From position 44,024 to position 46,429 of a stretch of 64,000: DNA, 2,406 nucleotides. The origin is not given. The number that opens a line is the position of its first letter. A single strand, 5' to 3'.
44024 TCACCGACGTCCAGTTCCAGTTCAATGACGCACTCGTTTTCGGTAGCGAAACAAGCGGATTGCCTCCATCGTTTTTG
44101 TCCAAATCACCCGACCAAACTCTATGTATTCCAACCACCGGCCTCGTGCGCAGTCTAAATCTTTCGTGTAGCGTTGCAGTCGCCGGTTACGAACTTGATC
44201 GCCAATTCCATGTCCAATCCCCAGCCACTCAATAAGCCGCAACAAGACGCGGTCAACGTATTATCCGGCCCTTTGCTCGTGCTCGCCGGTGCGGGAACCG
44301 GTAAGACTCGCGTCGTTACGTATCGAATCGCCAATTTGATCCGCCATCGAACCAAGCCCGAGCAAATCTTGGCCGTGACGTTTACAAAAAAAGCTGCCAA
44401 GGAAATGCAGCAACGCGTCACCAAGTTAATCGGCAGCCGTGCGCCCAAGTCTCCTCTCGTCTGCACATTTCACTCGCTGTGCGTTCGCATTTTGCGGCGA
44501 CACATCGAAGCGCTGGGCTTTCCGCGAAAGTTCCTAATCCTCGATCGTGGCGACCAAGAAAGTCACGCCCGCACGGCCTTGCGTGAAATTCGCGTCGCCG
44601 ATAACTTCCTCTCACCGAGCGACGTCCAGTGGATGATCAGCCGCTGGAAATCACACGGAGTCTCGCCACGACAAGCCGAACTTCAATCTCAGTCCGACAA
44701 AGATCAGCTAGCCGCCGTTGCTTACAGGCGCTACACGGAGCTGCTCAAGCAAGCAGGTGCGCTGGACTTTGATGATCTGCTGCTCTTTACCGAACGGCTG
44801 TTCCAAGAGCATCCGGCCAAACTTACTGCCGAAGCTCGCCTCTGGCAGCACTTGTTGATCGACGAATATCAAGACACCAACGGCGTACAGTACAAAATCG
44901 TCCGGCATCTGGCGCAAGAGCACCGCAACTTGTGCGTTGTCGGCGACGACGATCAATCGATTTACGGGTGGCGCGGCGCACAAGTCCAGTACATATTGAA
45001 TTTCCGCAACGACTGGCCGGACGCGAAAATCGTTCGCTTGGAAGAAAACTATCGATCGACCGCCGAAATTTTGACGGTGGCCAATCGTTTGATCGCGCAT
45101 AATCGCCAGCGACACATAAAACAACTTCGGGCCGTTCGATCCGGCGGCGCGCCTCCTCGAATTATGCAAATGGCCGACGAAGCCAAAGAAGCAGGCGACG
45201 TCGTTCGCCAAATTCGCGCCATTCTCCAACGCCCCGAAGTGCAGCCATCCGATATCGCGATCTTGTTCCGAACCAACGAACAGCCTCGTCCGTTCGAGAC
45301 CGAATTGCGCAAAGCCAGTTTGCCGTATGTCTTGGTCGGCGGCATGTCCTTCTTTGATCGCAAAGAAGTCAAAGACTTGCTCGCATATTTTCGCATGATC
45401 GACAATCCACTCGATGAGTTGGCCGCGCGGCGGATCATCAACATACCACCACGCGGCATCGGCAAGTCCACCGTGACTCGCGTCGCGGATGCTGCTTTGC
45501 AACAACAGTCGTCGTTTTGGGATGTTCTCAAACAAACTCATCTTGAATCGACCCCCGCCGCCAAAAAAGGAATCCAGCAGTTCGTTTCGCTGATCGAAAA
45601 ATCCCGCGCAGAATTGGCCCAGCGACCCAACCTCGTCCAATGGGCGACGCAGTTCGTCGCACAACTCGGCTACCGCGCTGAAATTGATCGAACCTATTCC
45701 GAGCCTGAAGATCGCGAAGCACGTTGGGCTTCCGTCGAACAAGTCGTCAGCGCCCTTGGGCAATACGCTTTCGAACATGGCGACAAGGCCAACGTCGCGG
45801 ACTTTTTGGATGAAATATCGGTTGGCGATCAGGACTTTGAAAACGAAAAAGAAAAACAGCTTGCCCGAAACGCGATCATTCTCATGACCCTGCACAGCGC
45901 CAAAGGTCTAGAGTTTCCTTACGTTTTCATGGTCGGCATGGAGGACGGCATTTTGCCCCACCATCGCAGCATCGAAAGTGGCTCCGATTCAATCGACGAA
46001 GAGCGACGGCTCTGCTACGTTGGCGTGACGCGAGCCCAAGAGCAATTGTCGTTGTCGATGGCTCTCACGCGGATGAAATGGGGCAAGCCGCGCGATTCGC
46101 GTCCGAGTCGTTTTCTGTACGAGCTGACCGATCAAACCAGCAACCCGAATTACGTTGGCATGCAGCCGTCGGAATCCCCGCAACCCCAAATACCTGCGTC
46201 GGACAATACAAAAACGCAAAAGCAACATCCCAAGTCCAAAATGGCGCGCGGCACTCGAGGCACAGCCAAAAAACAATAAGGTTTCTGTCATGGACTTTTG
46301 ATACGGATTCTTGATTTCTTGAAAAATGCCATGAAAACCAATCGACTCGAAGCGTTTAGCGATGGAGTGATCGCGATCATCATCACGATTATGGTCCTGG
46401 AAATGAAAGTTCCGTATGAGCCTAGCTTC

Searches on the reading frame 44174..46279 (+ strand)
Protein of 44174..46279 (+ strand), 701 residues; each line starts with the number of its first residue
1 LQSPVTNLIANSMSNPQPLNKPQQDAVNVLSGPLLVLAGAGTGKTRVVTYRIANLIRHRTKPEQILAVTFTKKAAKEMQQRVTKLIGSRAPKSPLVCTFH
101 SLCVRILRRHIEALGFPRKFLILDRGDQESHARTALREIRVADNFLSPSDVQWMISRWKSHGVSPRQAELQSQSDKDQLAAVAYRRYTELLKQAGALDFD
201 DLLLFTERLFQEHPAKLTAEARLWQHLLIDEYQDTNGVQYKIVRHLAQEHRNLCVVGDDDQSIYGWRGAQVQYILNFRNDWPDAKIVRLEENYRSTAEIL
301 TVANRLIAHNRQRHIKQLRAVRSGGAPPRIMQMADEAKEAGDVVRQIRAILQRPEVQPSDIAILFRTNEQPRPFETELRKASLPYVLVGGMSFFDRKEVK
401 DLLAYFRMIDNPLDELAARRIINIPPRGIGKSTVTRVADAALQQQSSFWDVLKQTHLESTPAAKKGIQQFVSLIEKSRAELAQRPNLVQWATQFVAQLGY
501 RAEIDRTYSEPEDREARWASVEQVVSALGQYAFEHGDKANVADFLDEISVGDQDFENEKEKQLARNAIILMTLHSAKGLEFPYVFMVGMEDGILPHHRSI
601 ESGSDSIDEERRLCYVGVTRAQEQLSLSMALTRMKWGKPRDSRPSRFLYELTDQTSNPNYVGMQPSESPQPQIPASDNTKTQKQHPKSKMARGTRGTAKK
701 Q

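Call 50: search_protein_families(library=pfam, proteins=[window:44174-46279:+], max_evalue=0.00001)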
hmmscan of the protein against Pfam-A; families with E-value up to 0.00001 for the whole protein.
window:44174-46279:+ (701 aa): 5 families
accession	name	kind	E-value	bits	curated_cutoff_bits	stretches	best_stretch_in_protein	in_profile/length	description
PF00580.27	UvrD-helicase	-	3e-87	293.2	23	1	19-281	1-270/271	UvrD/REP helicase N-terminal domain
PF13361.12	UvrD_C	-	1.3e-68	232.5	25.6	1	287-630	1-348/350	UvrD-like helicase C-terminal domain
PF13245.12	AAA_19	-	1e-24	87.7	25.1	1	23-265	1-132/134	AAA domain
PF13538.12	UvrD_C_2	-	3.5e-09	36.8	27.4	1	570-627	4-51/52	UvrD-like helicase C-terminal domain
PF13604.12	AAA_30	-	6.1e-07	29.8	27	0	19-81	2-65/191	AAA domain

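Call 51: find_encoding_contigs(protein=window:44174-46279:+, flank=1000, max_places=4)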
Protein window:44174-46279:+ (701 aa): no gene with exactly this product is on record in the collection.
